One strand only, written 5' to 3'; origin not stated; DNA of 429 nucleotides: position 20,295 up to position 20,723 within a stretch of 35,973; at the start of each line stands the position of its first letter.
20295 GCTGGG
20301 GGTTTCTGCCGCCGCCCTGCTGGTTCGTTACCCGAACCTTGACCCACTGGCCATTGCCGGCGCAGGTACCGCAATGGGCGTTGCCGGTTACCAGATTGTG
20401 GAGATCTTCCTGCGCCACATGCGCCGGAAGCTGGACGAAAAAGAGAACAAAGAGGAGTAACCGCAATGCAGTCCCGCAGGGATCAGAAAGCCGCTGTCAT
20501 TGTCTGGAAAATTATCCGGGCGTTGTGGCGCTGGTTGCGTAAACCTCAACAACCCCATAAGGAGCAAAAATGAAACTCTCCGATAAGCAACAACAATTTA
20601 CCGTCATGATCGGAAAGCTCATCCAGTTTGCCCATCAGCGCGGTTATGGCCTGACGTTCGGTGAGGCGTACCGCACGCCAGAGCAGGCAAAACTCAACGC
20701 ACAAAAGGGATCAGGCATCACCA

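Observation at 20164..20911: Lysis cassette inside the tail module, with a cationic peptide and no recognisable spanins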

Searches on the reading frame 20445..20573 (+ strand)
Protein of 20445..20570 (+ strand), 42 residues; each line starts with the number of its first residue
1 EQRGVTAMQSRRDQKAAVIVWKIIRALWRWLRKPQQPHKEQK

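Call 7: search_protein_families(library=pfam, proteins=[window:20466-20573:+], max_evalue=0.01)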
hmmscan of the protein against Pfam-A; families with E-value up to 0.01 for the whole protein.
window:20466-20573:+ (35 aa): 0 families

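Call 8: search_protein_families(library=phrogs, proteins=[window:20466-20573:+], max_evalue=0.01)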
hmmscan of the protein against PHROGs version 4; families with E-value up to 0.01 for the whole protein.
window:20466-20573:+ (35 aa): 0 families

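Call 19: search_dna_similar(query=window:20466-20570:+, collection=phages, mode=protein, max_evalue=10, max_rows=20)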
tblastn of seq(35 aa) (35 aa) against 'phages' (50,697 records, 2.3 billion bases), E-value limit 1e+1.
No match.

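Call 22: find_homologous_proteins(query=window:20445-20570:+, max_evalue=1)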
Query seq(42 aa) (42 aa): 4 proteins with E <= 1 among 4 candidates.
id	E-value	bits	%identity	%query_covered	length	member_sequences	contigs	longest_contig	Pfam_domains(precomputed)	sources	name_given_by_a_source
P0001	1.2e-12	63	94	83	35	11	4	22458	-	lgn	-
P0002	6.2e-11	58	91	83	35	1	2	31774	-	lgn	-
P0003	8.4e-8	48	79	83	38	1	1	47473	-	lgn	-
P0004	2.1e-7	47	74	83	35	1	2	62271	-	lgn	-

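Call 24: find_encoding_contigs(protein=P0004, flank=4000, max_places=4)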
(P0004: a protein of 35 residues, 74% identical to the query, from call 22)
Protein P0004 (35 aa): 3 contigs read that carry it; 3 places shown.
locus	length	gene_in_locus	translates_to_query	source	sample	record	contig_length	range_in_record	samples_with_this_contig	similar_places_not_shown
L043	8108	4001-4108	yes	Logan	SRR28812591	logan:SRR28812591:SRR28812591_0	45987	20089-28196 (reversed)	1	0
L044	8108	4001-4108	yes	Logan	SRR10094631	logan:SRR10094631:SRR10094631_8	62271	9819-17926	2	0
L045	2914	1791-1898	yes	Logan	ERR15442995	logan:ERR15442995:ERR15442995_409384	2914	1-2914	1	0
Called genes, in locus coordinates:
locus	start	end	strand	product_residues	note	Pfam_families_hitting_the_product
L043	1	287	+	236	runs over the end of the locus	PF05944:Phage_term_smal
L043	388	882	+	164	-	PF05926:Phage_GPL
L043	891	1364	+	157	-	PF06891:P2_Phage_GpR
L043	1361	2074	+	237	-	PF05069:Phage_tail_S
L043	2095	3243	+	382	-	PF10758:DUF2586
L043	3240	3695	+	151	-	PF10772:Phage_HP1_Orf24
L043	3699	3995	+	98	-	PF04550:Phage_holin_3_2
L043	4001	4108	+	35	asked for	-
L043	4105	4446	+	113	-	PF13539:Peptidase_M15_4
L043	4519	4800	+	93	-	PF10963:Phage_TAC_10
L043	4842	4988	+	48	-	PF21830:DUF6890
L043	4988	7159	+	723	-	PF10145:PhageMin_Tail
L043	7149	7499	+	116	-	PF10761:DUF2590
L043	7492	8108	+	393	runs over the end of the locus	PF04865:Baseplate_J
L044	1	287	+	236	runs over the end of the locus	PF05944:Phage_term_smal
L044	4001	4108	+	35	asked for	-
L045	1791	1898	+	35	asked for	-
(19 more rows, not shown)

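Call 25: find_encoding_contigs(protein=P0003, flank=4000, max_places=3)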
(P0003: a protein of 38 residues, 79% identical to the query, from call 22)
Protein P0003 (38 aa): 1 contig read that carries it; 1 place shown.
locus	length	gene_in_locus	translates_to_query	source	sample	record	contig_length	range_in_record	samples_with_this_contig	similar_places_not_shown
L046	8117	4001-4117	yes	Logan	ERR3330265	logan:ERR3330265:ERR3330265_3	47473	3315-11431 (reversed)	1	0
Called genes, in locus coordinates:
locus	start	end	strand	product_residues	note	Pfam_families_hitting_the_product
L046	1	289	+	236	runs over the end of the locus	PF05944:Phage_term_smal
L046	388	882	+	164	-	PF05926:Phage_GPL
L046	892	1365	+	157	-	PF06891:P2_Phage_GpR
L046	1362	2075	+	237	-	PF05069:Phage_tail_S (faint)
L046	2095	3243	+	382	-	PF10758:DUF2586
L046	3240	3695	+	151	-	PF10772:Phage_HP1_Orf24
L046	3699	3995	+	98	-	PF04550:Phage_holin_3_2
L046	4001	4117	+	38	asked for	-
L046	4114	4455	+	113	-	PF13539:Peptidase_M15_4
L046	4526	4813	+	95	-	PF10963:Phage_TAC_10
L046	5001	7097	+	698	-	PF10145:PhageMin_Tail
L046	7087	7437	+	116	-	PF10761:DUF2590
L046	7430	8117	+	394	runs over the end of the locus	PF04865:Baseplate_J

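Call 26: find_encoding_contigs(protein=P0001, flank=4000, max_places=6)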
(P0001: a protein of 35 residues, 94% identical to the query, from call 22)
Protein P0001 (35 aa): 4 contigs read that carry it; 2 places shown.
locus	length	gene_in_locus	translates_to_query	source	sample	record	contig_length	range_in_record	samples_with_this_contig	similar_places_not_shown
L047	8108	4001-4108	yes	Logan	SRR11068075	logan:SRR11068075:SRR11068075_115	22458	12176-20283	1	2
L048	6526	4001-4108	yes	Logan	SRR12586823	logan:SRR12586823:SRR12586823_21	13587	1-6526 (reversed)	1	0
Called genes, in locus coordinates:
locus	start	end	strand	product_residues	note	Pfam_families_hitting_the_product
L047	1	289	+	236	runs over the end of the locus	PF05944:Phage_term_smal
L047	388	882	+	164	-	PF05926:Phage_GPL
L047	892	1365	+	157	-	PF06891:P2_Phage_GpR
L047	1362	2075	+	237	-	PF05069:Phage_tail_S (faint)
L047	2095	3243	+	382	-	PF10758:DUF2586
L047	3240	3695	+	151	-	PF10772:Phage_HP1_Orf24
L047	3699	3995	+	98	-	PF04550:Phage_holin_3_2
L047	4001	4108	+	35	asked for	-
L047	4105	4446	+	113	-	PF13539:Peptidase_M15_4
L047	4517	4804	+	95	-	PF10963:Phage_TAC_10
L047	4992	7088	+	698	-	PF10145:PhageMin_Tail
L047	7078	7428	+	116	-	PF10761:DUF2590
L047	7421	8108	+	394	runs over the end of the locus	PF04865:Baseplate_J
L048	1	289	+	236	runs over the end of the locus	PF05944:Phage_term_smal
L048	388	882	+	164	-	PF05926:Phage_GPL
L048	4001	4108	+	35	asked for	-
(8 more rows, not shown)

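Call 27: find_encoding_contigs(protein=P0002, flank=4000, max_places=3)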
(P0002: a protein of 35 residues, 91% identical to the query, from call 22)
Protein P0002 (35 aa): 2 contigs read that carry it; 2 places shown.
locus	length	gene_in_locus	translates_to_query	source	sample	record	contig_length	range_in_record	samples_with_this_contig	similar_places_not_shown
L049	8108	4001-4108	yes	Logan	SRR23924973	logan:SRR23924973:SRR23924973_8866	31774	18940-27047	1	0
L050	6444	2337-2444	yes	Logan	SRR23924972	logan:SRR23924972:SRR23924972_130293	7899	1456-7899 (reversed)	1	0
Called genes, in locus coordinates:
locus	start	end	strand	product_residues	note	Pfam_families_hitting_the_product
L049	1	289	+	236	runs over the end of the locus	PF05944:Phage_term_smal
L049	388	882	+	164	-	PF05926:Phage_GPL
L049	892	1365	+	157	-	PF06891:P2_Phage_GpR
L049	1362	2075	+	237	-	PF05069:Phage_tail_S (weak)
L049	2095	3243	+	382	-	PF10758:DUF2586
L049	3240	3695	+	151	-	PF10772:Phage_HP1_Orf24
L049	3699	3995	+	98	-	PF04550:Phage_holin_3_2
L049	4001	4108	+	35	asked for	-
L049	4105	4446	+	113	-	PF13539:Peptidase_M15_4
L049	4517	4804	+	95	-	PF10963:Phage_TAC_10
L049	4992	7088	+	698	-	PF10145:PhageMin_Tail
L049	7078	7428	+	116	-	PF10761:DUF2590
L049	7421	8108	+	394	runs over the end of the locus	PF04865:Baseplate_J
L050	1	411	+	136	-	?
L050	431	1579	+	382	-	PF10758:DUF2586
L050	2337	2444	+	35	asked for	-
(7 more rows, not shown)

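Call 70: predict_structure(alignment_id=A2)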
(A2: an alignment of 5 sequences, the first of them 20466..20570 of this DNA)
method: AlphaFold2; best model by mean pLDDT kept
length: 35 residues; sequences in the alignment: 5
mean_pLDDT: 73.3   pTM: 0.34
mean pLDDT of the five models: 73.3, 72.3, 72.2, 71.5, 69.0
residues with pLDDT >= 90: 5; 70-90: 16; 50-70: 13; < 50: 1
segments of 3 or more residues with pLDDT < 50: none
pLDDT, mean of each block of 10 residues (from residue 1): 71 89 70 52
secondary structure, 60 per line:
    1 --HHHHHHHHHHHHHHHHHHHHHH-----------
elements in order: H3-24

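Call 85: search_protein_families(library=ncbifam, proteins=[window:20466-20570:+], max_evalue=1)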
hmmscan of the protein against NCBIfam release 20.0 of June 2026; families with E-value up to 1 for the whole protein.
seq(35 aa): 0 families
